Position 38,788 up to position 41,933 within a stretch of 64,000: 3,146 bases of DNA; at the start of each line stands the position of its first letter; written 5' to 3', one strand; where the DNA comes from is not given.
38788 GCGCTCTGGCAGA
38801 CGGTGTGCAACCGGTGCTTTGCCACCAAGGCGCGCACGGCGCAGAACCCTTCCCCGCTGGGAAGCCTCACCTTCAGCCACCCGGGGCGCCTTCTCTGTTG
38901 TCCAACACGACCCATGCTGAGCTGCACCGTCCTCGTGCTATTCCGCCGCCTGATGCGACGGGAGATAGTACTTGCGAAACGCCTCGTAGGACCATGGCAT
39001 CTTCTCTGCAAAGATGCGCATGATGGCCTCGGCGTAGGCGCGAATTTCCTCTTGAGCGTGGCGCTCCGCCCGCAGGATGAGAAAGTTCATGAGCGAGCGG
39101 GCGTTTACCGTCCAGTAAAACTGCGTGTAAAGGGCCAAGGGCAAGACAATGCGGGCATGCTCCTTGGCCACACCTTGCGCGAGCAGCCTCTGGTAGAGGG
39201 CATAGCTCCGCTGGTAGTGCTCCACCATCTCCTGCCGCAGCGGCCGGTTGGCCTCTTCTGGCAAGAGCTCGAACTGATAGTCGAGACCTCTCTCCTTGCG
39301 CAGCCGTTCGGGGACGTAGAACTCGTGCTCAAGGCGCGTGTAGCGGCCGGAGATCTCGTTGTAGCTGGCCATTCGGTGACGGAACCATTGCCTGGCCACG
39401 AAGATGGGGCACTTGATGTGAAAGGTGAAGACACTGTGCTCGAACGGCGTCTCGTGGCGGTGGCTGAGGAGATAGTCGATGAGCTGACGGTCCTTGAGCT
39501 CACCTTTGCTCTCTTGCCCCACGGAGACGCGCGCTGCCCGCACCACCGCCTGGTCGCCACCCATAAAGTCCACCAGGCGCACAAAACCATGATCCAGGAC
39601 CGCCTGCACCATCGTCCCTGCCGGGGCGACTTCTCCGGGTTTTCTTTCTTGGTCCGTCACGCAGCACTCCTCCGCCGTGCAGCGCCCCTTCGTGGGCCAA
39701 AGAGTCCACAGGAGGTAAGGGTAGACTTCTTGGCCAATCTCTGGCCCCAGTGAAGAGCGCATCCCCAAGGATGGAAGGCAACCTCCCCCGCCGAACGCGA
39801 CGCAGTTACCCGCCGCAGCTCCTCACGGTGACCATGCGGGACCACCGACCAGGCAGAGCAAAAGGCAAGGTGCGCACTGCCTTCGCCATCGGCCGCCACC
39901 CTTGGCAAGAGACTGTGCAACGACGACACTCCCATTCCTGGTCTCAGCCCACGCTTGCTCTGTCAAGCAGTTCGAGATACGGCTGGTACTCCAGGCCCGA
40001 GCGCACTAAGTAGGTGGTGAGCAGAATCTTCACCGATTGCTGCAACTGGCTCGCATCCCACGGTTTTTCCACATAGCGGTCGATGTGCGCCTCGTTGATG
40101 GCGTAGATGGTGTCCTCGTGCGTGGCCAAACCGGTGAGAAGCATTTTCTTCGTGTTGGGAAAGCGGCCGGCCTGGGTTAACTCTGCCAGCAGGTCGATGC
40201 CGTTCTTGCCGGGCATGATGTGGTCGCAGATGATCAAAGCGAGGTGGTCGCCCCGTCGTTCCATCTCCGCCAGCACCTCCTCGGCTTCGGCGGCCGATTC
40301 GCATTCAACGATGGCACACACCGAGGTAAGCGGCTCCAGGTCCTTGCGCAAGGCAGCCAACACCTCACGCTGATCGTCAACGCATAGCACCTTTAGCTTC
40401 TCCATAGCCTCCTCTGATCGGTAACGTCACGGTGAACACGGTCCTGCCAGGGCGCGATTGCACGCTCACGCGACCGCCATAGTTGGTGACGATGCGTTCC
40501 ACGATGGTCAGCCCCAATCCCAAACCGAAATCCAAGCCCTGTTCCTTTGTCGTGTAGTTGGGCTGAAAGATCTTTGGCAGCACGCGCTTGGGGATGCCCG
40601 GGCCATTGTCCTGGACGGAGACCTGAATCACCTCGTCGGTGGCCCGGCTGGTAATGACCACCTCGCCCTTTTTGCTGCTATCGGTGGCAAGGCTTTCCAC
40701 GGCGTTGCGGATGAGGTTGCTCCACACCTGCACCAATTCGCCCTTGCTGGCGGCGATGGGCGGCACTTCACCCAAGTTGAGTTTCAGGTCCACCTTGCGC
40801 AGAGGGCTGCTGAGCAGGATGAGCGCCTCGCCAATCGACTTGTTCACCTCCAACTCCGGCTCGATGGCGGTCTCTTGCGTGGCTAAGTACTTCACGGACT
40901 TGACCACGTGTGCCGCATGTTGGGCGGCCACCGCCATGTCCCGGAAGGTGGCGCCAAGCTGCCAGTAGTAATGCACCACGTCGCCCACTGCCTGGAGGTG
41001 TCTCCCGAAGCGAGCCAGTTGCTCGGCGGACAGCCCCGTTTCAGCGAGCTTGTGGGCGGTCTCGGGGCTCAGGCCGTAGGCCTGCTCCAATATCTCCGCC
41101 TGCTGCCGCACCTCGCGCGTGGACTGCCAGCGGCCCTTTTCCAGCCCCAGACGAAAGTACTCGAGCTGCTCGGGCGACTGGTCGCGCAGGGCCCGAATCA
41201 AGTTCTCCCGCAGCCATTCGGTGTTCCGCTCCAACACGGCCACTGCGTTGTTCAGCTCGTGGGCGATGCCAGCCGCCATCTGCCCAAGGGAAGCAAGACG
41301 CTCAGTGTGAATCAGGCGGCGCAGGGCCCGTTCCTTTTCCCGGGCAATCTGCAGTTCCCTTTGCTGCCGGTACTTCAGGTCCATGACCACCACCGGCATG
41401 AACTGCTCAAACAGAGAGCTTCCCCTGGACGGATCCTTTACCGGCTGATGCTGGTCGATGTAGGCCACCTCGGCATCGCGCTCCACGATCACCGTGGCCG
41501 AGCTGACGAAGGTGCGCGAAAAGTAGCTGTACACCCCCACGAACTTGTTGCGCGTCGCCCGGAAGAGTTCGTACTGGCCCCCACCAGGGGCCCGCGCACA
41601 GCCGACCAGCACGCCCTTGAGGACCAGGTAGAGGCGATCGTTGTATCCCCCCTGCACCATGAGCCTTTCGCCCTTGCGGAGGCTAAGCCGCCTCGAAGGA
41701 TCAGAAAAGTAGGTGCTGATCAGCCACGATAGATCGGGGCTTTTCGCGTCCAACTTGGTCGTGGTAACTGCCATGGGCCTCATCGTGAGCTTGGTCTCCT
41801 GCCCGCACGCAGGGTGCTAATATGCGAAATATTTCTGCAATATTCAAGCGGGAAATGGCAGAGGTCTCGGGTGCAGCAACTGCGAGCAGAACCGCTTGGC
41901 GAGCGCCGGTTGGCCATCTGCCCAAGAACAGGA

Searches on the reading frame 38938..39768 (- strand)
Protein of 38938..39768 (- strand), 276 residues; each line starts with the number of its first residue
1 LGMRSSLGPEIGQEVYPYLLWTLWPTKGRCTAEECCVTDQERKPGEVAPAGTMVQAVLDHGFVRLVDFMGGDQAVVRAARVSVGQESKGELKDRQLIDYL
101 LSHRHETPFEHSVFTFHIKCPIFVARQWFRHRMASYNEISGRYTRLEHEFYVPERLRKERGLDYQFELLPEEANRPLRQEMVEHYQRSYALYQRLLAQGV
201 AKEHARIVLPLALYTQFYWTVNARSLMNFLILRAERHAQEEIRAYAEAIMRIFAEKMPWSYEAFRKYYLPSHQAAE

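Call 82: search_protein_families(library=pfam, proteins=[window:38938-39768:-], max_evalue=0.00001)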
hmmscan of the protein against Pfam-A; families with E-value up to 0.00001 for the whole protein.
window:38938-39768:- (276 aa): 1 family
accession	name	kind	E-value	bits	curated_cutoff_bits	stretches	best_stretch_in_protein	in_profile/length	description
PF02511.20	Thy1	-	8.8e-63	212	24.8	1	64-259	1-191/191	Thymidylate synthase complementing protein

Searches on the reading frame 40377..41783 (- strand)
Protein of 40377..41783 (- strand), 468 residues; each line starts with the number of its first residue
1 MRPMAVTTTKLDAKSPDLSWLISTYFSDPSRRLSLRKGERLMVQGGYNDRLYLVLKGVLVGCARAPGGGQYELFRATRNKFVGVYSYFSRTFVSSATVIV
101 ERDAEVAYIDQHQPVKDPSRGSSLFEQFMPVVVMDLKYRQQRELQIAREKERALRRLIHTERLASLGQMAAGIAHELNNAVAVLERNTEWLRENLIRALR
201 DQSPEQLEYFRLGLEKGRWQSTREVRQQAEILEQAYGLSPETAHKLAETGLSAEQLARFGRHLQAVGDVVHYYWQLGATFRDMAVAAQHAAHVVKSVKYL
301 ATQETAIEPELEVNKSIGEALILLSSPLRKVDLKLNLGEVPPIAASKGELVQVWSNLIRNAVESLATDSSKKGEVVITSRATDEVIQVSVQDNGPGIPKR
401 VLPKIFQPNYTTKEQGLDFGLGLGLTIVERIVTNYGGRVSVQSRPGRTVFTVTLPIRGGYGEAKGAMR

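Call 21: find_encoding_contigs(protein=window:40377-41783:-, flank=10000, max_places=1)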
Protein window:40377-41783:- (468 aa): no gene with exactly this product is on record in the collection.

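Call 82: search_protein_families(library=pfam, proteins=[window:40377-41783:-], max_evalue=0.00001)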
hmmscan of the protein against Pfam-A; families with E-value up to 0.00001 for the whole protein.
window:40377-41783:- (468 aa): 3 families
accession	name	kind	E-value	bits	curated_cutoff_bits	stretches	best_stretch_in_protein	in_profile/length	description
PF02518.31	HATPase_c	-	9e-24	84.5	26.4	1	349-456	5-109/111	Histidine kinase-, DNA gyrase B-, and HSP90-like ATPase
PF00027.35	cNMP_binding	-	1.6e-07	31.6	27.5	1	33-112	2-80/89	Cyclic nucleotide-binding domain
PF14501.12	HATPase_c_5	-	4.8e-06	26.9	22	1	349-455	5-102/102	GHKL domain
